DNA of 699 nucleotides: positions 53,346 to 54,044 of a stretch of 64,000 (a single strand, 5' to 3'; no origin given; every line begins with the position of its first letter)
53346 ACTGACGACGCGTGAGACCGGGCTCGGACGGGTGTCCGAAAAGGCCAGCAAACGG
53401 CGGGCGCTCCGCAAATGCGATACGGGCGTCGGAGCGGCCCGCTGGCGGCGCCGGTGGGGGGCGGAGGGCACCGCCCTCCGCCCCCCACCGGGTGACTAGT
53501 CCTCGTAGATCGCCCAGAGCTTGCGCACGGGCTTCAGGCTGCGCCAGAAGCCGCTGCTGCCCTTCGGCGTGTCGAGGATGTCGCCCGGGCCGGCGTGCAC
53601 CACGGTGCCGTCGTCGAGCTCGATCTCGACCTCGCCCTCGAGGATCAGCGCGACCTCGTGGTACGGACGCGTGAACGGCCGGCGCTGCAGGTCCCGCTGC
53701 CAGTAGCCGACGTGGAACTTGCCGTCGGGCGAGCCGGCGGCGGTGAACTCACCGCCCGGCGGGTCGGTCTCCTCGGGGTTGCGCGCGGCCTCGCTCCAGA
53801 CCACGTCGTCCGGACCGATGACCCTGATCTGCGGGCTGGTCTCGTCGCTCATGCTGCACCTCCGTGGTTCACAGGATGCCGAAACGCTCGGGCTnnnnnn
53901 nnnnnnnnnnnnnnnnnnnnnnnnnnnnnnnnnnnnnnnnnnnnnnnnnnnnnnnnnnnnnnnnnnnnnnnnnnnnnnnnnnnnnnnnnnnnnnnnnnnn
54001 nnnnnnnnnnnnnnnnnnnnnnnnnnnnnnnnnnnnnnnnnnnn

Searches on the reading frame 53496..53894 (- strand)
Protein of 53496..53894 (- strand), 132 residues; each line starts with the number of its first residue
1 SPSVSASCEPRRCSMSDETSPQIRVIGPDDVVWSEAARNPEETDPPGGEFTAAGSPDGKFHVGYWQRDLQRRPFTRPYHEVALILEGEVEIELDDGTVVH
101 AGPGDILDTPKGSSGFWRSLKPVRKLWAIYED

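Call 11: search_protein_families(library=ncbifam, proteins=[window:53496-53894:-], max_evalue=0.00001)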
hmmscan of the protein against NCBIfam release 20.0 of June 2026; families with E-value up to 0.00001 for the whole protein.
window:53496-53894:- (132 aa): 1 family
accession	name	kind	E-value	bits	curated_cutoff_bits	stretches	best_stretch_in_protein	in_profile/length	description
NF012001.0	PRK15457.1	equivalog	1.4e-06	28.2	193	1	60-128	157-224/233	ethanolamine utilization acetate kinase EutQ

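Call 63: search_protein_families(library=pfam, proteins=[window:53496-53852:-], max_evalue=0.0001)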
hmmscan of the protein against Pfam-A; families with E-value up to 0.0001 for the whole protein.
window:53496-53852:- (118 aa): 2 families
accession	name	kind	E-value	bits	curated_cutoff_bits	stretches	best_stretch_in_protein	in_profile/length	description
PF05899.18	Cupin_3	-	1.9e-11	43.9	23.5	1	41-111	2-72/74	EutQ-like cupin domain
PF06249.18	EutQ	-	7e-06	26.3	21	1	57-103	88-133/152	Ethanolamine utilisation protein EutQ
